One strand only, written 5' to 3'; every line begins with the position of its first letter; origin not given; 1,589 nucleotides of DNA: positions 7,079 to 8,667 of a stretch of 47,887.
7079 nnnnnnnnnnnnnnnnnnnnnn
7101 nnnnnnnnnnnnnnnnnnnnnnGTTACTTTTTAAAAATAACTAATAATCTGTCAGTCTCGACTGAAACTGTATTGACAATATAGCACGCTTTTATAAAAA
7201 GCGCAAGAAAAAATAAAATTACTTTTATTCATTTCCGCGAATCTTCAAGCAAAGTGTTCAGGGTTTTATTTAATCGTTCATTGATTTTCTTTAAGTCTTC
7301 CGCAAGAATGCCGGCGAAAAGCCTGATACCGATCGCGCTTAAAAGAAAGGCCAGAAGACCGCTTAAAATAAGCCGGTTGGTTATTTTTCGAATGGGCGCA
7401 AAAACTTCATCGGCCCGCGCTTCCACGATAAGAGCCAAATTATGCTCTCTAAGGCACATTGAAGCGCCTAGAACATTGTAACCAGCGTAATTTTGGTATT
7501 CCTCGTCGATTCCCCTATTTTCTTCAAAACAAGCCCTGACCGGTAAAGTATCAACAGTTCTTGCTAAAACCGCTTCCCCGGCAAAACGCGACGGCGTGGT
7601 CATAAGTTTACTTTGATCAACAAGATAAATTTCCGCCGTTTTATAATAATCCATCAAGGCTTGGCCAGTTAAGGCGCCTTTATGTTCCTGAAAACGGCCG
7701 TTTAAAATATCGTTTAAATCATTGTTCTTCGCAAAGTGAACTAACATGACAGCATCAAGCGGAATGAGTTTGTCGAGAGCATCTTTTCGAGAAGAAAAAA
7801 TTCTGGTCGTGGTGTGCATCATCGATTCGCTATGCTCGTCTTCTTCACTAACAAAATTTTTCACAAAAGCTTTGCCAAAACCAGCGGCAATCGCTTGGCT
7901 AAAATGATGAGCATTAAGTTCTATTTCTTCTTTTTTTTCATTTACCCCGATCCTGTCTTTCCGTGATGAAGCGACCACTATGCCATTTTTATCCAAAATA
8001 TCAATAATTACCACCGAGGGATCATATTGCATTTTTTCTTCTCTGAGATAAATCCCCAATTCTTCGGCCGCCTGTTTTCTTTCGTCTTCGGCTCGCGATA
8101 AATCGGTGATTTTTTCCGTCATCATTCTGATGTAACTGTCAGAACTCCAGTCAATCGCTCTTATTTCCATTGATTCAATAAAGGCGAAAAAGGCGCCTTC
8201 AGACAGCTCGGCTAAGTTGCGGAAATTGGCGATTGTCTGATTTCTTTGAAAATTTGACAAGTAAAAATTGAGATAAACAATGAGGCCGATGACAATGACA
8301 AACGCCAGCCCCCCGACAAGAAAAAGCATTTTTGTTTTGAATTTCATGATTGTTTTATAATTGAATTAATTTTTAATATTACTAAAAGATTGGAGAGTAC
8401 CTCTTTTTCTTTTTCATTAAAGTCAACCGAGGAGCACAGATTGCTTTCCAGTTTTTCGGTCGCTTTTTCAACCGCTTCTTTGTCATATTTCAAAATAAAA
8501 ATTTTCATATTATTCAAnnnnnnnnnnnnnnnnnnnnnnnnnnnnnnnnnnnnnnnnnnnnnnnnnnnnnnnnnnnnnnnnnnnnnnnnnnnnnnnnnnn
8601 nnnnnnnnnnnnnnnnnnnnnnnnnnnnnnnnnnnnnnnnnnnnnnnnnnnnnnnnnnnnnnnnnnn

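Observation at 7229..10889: Six-gene, tightly coupled surface operon: cargo-less dockerin, anchored cohesin-like protein, three membrane proteins and an output-less sensor-like protein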

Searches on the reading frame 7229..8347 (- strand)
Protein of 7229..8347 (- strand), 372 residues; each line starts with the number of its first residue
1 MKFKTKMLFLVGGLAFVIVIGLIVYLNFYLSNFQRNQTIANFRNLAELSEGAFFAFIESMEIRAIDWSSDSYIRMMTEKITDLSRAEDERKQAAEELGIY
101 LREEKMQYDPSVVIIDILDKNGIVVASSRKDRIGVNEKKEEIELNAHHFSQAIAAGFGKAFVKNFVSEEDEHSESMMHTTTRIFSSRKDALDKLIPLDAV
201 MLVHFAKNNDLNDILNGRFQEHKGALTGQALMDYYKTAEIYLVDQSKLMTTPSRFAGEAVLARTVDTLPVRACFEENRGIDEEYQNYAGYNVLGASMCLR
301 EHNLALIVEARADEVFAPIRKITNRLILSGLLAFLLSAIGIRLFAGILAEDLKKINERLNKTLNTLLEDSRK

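Call 3: search_protein_families(library=pfam, proteins=[window:7229-8347:-], max_evalue=1)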
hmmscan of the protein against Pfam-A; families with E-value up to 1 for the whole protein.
window:7229-8347:- (372 aa): 1 family
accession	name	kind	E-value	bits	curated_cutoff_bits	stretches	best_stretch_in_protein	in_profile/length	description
PF20479.3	TMEM128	-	0.23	12.4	23.9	1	6-36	37-66/124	TMEM128 protein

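Call 4: search_protein_families(library=ncbifam, proteins=[window:7229-8347:-], max_evalue=1)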
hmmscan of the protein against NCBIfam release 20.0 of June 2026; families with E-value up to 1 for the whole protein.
window:7229-8347:- (372 aa): 0 families

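Call 28: find_homologous_proteins(query=window:7229-8347:-, max_evalue=0.001)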
Query window:7229-8347:- (372 aa): 64 proteins with E <= 0.001 among 8000 candidates.
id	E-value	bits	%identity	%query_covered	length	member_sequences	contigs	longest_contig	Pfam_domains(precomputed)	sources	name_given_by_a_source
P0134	1.3e-237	805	100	100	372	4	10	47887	-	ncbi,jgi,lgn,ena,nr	ncbi:MAG TPA: hypothetical protein VJ103_00505 [Candidatus Paceibacterota bacterium]|nr:hypothetical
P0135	1.9e-175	601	74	100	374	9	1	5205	-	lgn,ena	-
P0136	4.2e-103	363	48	95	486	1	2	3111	PF00672.31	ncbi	-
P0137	2.8e-101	357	50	88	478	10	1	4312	PF00672.31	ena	-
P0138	3.0e-98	347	51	95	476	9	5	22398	PF00672.31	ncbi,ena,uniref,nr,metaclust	ncbi:hypothetical protein A3G50_01840 [Candidatus Jorgensenbacteria bacterium RIFCSPLOWO2_12_FULL_42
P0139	6.1e-98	346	49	93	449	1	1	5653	PF00672.31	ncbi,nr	ncbi:MAG: HAMP domain-containing protein [Candidatus Niyogibacteria bacterium]|nr:HAMP domain-contai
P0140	1.2e-97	345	49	88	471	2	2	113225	PF00672.31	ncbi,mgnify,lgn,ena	ncbi:MAG: methyl-accepting chemotaxis protein [Patescibacteria group bacterium]|mgnify:CR=1 FL=1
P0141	1.5e-97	345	49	96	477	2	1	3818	PF00672.31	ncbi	-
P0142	1.1e-96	342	49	96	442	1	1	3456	PF00672.31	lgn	-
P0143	1.5e-96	342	50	93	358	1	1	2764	-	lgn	-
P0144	2.2e-96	341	51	90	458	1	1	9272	PF00672.31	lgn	-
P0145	1.9e-95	338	46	95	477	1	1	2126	PF00672.31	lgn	-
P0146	2.5e-95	338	48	97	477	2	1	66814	PF00672.31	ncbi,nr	ncbi:HAMP domain-containing protein [Candidatus Azambacteria bacterium]|nr:HAMP domain-containing pr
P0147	8.3e-95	336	46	97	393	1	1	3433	PF00672.31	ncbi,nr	ncbi:MAG: HAMP domain-containing protein, partial [Candidatus Azambacteria bacterium]|nr:HAMP domain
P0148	8.7e-95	336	46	95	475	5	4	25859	PF00672.31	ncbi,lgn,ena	-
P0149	1.6e-94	335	48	94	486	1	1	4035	PF00672.31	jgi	jgi:HAMP domain-containing protein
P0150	2.8e-94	334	47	99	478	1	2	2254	PF00672.31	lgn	-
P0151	3.2e-94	334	48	92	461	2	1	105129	PF00672.31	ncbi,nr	ncbi:HAMP domain-containing protein [Candidatus Wolfebacteria bacterium]|nr:HAMP domain-containing p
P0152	5.2e-94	333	48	89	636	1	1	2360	PF22922.3,PF00672.31,PF13185.13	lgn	-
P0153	6.0e-94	333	46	95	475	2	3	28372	PF00672.31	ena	-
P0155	2.0e-93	331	48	98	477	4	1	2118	PF00672.31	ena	-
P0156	2.6e-93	331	45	92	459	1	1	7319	PF00672.31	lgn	-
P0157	2.8e-93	331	48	95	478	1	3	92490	PF00672.31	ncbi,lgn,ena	ncbi:MAG: HAMP domain-containing protein [Patescibacteria group bacterium]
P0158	6.6e-93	330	46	95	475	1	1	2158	PF00672.31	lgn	-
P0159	1.3e-92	329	45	97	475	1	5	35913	PF00672.31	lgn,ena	-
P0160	1.6e-92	328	43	97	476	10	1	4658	PF00672.31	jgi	-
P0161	2.9e-92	328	47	93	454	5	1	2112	PF00672.31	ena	-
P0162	4.0e-92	327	46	95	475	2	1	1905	PF00672.31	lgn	-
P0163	6.3e-92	326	47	92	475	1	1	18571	PF00672.31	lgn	-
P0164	9.9e-92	326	46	92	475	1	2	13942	PF00672.31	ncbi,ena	ncbi:MAG: HAMP domain-containing protein [Patescibacteria group bacterium]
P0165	2.3e-91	325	45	95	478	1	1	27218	PF00672.31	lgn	-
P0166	5.2e-91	323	44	97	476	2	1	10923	PF00672.31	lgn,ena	-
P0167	5.3e-91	323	46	92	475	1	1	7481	PF00672.31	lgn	-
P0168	1.2e-90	322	45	95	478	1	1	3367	PF00672.31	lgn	-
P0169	1.4e-90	322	47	96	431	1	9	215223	PF00672.31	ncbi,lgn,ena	ncbi:MAG: HAMP domain-containing protein [Patescibacteria group bacterium]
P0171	1.3e-89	319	43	97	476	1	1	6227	PF00672.31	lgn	-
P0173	2.4e-89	318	46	91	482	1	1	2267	PF00672.31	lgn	-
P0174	2.9e-89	318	44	95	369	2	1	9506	-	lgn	-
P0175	7.0e-89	316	46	91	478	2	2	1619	PF00672.31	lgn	-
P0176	2.5e-88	315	45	93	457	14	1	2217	PF00672.31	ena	-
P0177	3.0e-87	311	45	91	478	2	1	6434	PF00672.31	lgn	-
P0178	5.0e-85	304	45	93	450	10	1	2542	PF00672.31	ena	-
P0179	9.6e-85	303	41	97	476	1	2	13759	PF00672.31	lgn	-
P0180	1.2e-84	302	47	90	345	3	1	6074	-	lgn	-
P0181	8.6e-84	300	44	88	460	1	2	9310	PF00672.31,PF02743.25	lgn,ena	-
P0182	4.4e-82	294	44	93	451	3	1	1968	PF00672.31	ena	-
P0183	7.0e-82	293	43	93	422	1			PF00672.31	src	-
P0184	6.1e-81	290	42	95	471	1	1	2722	PF00672.31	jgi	-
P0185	1.3e-79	286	44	86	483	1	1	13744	PF00672.31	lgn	-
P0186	1.5e-75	273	44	93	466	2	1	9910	PF00672.31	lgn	-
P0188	6.9e-63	231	38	97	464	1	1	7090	PF00672.31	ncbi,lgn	ncbi:MAG TPA: HAMP domain-containing protein [Candidatus Paceibacterota bacterium]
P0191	2.5e-58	216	39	84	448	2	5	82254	PF00672.31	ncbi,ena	-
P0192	1.5e-48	184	34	96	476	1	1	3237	PF00672.31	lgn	-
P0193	2.6e-44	170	32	85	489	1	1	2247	PF00672.31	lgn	-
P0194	3.8e-40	156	42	50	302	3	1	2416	PF00672.31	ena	-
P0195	9.3e-30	122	31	95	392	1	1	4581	PF00672.31,PF02743.25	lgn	-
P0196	2.0e-17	82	29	92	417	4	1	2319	PF00672.31,PF02743.25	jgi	-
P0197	1.1e-7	50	38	30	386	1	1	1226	PF00672.31,PF02743.25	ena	-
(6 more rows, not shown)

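Call 32: find_encoding_contigs(protein=P0135, flank=6000, max_places=2)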
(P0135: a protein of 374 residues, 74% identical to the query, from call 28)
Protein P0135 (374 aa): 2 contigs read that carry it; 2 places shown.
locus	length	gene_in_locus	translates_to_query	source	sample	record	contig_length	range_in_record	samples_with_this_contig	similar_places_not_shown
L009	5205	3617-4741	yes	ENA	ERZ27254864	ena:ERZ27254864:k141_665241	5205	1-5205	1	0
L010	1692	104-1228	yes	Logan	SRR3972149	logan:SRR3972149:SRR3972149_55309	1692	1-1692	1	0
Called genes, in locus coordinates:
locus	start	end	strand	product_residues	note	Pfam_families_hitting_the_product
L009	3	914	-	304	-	?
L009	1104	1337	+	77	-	-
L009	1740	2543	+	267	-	-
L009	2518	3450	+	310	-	-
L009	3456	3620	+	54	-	-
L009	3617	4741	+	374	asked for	-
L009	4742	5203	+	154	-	?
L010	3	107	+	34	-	?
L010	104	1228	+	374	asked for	-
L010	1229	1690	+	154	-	?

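Call 33: find_encoding_contigs(protein=P0169, flank=7000, max_places=1)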
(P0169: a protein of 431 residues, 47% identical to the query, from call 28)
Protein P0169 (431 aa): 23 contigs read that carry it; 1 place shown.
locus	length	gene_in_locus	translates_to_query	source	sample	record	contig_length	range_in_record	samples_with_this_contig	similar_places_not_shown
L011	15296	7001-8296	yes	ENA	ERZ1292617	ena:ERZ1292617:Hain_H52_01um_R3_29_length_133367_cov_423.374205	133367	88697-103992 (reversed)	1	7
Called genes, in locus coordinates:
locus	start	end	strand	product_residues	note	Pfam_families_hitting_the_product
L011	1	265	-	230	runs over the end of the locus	PF02616:SMC_ScpA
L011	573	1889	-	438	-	PF13200:DUF4015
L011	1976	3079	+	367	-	PF05496:RuvB_N (faint), PF13177:DNA_pol3_delta2, PF13401:AAA_22 (weak), PF00004:AAA, PF22608:DNAX_ATPase_lid, PF12169:DNA_pol3_gamma3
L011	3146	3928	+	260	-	-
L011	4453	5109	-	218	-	-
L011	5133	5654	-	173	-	-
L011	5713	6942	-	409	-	PF28597:T2SSF_N, PF00482:T2SSF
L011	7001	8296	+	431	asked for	PF00672:HAMP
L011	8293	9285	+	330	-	PF03601:Cons_hypoth698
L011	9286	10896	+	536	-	PF00672:HAMP, PF00989:PAS (weak), PF13188:PAS_8 (faint), PF08448:PAS_4, PF12860:PAS_7 (weak), PF13426:PAS_9, PF00512:HisKA, PF02518:HATPase_c, +1 more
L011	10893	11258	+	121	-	PF23198:PDE8A_N (weak), PF00072:Response_reg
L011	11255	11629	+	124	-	PF00072:Response_reg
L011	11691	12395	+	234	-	PF07963:N_methyl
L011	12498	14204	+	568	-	PF05157:MshEN (weak), PF00437:T2SSE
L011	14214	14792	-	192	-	PF13399:LytR_C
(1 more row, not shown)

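Call 34: find_encoding_contigs(protein=P0151, flank=7000, max_places=1)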
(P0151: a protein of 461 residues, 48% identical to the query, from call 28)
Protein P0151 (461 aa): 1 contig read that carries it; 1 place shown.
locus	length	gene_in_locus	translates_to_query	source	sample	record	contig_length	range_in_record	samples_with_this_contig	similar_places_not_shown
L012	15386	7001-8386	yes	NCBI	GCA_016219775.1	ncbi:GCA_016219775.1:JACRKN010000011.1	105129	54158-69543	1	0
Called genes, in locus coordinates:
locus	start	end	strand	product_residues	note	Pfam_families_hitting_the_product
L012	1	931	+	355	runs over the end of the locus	PF02661:Fic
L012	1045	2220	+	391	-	PF13173:AAA_14, PF13635:DUF4143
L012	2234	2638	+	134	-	-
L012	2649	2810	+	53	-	-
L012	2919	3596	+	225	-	-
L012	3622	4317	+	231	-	PF01746:tRNA_m1G_MT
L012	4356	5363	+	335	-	PF01926:MMR_HSR1, PF02421:FeoB_N, PF06071:YchF-GTPase_C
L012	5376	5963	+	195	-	-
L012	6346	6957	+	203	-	-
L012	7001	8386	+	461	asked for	PF00672:HAMP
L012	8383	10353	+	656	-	PF08376:NIT, PF00672:HAMP, PF00753:Lactamase_B, PF19583:ODP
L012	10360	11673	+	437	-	PF00989:PAS, PF13426:PAS_9 (weak), PF00512:HisKA, PF02518:HATPase_c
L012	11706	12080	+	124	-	PF00072:Response_reg, PF20274:cREC_REC (weak)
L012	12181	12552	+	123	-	PF00072:Response_reg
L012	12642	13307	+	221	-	PF07963:N_methyl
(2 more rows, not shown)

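Call 59: find_encoding_contigs(protein=P0180, flank=6000, max_places=1)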
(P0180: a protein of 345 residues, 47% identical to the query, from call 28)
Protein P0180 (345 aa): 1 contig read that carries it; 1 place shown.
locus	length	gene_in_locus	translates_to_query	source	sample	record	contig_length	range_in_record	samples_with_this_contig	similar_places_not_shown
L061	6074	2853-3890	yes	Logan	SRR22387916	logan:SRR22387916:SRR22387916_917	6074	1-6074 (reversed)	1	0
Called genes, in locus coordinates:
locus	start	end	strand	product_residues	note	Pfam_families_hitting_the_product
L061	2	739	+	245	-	?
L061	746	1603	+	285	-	-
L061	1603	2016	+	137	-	PF00072:Response_reg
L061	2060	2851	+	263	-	PF00672:HAMP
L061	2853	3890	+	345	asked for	-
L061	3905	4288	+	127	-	PF00072:Response_reg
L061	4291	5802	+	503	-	PF00989:PAS, PF13426:PAS_9, PF00989:PAS, PF08448:PAS_4, PF08447:PAS_3, PF13426:PAS_9, PF00512:HisKA, PF02518:HATPase_c, +6 more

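Call 60: find_encoding_contigs(protein=P0174, flank=7000, max_places=1)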
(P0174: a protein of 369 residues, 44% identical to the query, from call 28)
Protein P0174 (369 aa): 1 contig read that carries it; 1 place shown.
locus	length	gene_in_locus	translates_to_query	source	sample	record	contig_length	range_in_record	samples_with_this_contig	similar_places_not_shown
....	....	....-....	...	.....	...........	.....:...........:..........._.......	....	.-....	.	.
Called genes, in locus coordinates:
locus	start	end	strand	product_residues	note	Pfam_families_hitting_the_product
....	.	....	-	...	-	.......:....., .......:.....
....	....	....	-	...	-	-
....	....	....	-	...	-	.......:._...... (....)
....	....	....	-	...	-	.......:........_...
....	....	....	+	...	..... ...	-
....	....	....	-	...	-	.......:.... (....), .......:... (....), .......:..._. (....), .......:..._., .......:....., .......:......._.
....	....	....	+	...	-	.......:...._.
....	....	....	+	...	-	-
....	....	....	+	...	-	?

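Call 71: search_protein_families(library=pfam, alignment_id=A3, max_evalue=0.01)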
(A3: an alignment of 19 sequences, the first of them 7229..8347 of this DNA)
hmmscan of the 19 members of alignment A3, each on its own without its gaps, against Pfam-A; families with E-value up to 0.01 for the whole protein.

A. member 1, window:7229-8347:- (372 aa): 0 families

B. families by the number of members that match (of 19 scanned): 11 families
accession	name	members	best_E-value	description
PF00672.30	HAMP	16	4.9e-15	HAMP domain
PF02743.24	dCache_1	7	5.9e-18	Cache domain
PF13185.12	GAF_2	1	1.1e-06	GAF domain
PF22922.2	GAF_NLP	1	2.2e-05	NLP protein GAF domain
PF17203.10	sCache_3_2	1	0.00011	Single cache domain 3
PF04048.20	Sec8_N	1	0.00048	Exocyst complex component Sec8 N-terminal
PF15960.10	DUF4763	1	0.00095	Domain of unknown function (DUF4763)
PF17372.7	DUF5394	1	0.0013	Family of unknown function (DUF5394)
PF14215.12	bHLH-MYC_N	1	0.0014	bHLH-MYC and R2R3-MYB transcription factors N-terminal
PF04508.17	Pox_A_type_inc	1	0.0075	Viral A-type inclusion protein repeat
PF07200.18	Mod_r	1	0.0089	Modifier of rudimentary (Mod(r)) protein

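Call 72: search_protein_families(library=pfam, proteins=[L009:1740-2543:+, L061:2060-2851:+], max_evalue=0.01)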
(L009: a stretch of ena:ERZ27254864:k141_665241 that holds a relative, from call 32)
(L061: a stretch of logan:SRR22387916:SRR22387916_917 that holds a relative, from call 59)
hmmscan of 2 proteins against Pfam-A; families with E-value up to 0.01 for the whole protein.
L009:1740-2543:+ (267 aa): 0 families

L061:2060-2851:+ (263 aa): 1 family
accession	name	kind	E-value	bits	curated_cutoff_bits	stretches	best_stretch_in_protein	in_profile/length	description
PF00672.30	HAMP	-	1.3e-09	38.7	25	1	199-246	4-51/53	HAMP domain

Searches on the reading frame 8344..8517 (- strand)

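Call 3: search_protein_families(library=pfam, proteins=[window:8344-8517:-], max_evalue=1)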
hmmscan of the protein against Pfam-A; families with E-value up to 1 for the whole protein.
window:8344-8517:- (57 aa): 1 family
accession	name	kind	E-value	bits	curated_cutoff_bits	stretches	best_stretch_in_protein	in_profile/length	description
PF17436.7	DUF5415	-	0.023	15.2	25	1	14-42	6-32/66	Family of unknown function (DUF5415)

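Call 4: search_protein_families(library=ncbifam, proteins=[window:8344-8517:-], max_evalue=1)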
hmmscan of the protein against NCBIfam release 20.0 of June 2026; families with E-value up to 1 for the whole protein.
window:8344-8517:- (57 aa): 0 families
